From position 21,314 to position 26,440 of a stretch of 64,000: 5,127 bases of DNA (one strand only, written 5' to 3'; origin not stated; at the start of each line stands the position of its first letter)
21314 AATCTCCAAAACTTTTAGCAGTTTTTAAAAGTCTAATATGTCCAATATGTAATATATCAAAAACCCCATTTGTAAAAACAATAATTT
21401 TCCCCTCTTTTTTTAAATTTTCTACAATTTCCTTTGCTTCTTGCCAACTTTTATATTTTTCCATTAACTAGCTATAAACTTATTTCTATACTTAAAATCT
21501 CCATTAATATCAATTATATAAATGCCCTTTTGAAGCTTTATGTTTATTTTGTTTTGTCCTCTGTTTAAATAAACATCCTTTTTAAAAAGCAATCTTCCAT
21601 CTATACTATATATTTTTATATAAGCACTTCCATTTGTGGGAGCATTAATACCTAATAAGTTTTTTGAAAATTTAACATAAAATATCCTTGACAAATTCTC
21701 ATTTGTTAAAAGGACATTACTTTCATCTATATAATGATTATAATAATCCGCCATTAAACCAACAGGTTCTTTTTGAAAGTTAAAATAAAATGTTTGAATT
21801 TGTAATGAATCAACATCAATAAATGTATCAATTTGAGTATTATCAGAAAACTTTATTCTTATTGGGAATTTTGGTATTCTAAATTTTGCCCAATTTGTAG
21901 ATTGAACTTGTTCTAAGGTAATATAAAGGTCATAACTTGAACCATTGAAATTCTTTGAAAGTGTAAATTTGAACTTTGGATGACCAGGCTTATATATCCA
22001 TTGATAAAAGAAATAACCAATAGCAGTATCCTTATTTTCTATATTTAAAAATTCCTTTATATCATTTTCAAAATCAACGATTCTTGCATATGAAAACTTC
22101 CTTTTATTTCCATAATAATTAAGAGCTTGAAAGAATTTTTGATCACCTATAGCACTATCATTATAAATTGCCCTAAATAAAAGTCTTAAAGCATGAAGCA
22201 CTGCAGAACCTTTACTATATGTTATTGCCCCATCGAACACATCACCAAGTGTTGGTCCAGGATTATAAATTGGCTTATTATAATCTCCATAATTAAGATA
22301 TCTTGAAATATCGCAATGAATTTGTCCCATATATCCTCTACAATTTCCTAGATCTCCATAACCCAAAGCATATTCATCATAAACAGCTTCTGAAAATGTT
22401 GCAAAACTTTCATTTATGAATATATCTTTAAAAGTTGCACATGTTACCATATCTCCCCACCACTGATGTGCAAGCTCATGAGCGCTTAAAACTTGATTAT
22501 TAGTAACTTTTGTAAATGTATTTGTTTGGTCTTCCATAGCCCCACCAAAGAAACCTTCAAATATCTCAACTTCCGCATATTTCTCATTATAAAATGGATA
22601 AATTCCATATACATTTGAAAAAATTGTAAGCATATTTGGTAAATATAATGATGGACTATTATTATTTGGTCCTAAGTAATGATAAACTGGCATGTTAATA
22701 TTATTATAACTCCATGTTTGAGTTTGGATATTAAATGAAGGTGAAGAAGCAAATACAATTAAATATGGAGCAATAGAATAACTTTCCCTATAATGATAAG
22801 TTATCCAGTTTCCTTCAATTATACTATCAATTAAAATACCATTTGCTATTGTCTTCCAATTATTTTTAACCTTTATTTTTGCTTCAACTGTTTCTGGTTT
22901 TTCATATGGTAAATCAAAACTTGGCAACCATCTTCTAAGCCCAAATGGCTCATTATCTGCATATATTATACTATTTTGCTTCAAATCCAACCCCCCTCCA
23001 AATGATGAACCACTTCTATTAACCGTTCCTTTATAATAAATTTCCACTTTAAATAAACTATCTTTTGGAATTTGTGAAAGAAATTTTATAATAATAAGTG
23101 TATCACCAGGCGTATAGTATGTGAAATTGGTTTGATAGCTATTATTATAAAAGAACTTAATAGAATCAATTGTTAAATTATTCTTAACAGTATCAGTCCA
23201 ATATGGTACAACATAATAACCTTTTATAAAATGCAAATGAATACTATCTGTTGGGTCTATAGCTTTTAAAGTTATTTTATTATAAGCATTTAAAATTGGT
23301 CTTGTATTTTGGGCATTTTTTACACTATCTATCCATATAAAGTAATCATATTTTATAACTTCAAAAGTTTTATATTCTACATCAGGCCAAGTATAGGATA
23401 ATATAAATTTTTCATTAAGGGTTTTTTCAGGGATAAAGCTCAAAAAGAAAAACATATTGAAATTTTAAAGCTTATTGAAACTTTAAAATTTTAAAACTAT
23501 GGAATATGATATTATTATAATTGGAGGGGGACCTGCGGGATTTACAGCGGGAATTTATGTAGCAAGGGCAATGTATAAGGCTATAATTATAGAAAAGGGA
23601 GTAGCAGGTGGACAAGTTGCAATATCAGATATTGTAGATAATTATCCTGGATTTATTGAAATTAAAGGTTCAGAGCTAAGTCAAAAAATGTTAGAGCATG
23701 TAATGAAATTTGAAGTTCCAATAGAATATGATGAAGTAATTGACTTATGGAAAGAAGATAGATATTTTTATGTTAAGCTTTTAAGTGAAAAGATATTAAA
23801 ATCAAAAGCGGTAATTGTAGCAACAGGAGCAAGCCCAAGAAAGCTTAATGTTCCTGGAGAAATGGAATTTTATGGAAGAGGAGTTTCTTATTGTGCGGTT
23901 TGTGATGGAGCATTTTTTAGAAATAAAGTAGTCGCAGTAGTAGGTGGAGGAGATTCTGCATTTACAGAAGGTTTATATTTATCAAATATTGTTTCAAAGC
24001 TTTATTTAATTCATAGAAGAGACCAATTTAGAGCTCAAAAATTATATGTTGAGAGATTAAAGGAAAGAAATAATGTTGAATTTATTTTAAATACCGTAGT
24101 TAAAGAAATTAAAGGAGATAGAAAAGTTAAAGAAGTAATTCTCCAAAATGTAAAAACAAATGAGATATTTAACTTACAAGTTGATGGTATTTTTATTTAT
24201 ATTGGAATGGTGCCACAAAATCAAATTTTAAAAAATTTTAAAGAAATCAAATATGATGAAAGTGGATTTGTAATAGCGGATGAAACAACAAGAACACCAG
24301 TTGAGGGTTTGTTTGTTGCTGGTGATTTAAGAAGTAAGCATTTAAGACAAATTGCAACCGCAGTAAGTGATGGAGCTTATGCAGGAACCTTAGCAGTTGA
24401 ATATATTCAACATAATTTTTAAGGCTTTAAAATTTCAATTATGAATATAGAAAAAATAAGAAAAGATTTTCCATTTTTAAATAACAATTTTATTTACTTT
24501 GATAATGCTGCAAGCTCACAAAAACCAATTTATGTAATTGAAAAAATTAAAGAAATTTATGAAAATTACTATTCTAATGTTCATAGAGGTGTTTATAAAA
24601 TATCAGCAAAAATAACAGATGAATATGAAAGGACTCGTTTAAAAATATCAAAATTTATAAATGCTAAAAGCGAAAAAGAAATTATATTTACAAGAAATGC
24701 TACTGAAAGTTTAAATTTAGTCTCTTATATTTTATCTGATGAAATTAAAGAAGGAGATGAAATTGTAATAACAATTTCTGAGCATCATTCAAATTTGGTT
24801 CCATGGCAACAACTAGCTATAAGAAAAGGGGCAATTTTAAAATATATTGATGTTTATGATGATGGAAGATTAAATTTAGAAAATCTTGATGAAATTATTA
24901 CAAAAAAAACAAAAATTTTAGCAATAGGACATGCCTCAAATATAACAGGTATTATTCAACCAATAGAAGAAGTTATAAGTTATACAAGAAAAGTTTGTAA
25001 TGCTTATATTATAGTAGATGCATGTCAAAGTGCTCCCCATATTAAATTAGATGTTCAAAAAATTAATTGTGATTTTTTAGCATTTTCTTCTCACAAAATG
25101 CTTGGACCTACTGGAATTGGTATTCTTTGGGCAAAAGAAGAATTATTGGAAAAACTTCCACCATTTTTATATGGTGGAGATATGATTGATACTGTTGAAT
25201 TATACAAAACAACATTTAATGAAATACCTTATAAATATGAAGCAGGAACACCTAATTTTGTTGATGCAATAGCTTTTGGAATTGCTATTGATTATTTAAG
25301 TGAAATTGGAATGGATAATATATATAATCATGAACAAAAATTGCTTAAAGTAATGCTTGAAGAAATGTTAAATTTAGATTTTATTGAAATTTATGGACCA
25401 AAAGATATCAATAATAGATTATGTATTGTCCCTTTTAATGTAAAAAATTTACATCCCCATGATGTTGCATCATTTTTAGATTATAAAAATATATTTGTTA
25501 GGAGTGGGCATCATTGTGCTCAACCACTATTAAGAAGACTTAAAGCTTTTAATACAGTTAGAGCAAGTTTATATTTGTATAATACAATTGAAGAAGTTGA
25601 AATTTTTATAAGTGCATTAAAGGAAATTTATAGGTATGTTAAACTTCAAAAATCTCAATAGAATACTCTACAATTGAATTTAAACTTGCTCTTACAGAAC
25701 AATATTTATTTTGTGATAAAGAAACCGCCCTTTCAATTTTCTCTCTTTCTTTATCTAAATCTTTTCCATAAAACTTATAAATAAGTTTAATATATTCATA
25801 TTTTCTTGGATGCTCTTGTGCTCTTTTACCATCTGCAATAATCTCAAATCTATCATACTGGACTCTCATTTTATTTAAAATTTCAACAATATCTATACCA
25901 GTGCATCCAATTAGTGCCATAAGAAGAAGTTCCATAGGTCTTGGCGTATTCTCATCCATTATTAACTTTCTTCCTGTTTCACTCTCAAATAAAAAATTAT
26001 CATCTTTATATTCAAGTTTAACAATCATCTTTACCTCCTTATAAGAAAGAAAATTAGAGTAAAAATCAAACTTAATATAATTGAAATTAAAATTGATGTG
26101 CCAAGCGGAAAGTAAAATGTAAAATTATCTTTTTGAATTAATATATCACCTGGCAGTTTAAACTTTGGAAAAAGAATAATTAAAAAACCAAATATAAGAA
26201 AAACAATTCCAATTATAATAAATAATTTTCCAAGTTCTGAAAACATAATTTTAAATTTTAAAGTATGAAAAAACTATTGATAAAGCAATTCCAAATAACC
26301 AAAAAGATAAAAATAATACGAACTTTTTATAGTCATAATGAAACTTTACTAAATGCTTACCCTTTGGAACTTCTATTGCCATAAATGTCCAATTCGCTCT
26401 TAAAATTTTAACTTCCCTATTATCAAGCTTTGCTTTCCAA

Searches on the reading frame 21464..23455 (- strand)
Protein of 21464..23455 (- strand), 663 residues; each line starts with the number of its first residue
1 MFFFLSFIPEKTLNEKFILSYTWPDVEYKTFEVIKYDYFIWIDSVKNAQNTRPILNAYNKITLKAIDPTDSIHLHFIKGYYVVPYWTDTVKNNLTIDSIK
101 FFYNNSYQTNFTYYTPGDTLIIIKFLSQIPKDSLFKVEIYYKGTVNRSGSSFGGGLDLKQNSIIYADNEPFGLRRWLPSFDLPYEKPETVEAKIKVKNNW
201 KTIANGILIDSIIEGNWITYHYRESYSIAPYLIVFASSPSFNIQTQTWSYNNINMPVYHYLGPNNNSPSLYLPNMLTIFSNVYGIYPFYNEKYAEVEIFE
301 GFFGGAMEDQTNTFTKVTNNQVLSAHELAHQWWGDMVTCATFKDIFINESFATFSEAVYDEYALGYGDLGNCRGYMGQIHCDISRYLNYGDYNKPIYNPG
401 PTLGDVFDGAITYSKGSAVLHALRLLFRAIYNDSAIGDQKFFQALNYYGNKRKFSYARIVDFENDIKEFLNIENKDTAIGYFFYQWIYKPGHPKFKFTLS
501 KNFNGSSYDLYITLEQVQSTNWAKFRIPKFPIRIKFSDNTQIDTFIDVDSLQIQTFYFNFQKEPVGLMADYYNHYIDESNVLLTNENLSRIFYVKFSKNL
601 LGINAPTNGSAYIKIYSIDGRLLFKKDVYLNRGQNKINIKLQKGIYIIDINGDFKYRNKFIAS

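Call 50: search_protein_families(library=pfam, proteins=[window:21464-23455:-], max_evalue=0.00001)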
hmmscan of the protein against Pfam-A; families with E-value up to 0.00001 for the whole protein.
window:21464-23455:- (663 aa): 2 families
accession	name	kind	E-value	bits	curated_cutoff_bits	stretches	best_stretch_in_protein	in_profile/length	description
PF01433.26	Peptidase_M1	-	1.4e-19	71.1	27.7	1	310-486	57-218/218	Peptidase family M1 domain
PF17900.6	Peptidase_M1_N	-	1.5e-07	32.2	25.8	1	60-232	23-186/186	Peptidase M1 N-terminal domain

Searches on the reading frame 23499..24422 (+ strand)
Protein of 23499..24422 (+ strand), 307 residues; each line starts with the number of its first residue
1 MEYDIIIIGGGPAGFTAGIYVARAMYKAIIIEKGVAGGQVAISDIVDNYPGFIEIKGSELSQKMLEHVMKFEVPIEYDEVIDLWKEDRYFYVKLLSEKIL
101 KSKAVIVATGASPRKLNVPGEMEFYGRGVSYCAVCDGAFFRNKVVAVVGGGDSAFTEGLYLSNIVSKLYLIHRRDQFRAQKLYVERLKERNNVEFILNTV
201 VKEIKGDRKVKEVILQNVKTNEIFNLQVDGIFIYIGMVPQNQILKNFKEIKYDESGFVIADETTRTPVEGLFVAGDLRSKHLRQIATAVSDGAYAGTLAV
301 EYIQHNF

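Call 50: search_protein_families(library=pfam, proteins=[window:23499-24422:+], max_evalue=0.00001)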
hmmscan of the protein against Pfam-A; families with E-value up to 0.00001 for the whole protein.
window:23499-24422:+ (307 aa): 6 families
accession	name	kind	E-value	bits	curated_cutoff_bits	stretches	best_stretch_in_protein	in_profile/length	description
PF07992.20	Pyr_redox_2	-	2.7e-49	168.6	26.1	1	3-292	1-291/291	Pyridine nucleotide-disulphide oxidoreductase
PF13738.12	Pyr_redox_3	-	1.1e-22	81.2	30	1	57-275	80-305/305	Pyridine nucleotide-disulphide oxidoreductase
PF00070.33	Pyr_redox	-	1.8e-13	51.2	22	1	145-216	2-80/82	Pyridine nucleotide-disulphide oxidoreductase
PF01946.23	Thi4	-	1.6e-06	28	26.2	0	1-38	16-54/235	Thi4 family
PF03486.20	HI0933_like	-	8.3e-06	25.9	50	0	4-37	2-35/244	HI0933-like protein Rossmann domain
PF12831.13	FAD_oxidored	-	9.3e-06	25.6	27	0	4-40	1-38/416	FAD dependent oxidoreductase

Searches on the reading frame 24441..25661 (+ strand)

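Call 50: search_protein_families(library=pfam, proteins=[window:24441-25661:+], max_evalue=0.00001)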
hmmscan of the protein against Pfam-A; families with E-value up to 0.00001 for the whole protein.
window:24441-25661:+ (406 aa): 1 family
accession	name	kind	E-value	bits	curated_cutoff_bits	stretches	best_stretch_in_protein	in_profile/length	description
PF00266.25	Aminotran_5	-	1.7e-144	481.9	21.5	1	18-389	1-371/371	Aminotransferase class-V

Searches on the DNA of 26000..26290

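Call 55: search_rna_families(source=window, start=26000, end=26290, threshold=evalue, max_evalue=1)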
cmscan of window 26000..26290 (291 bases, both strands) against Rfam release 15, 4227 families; matches with E-value up to 1: 0.
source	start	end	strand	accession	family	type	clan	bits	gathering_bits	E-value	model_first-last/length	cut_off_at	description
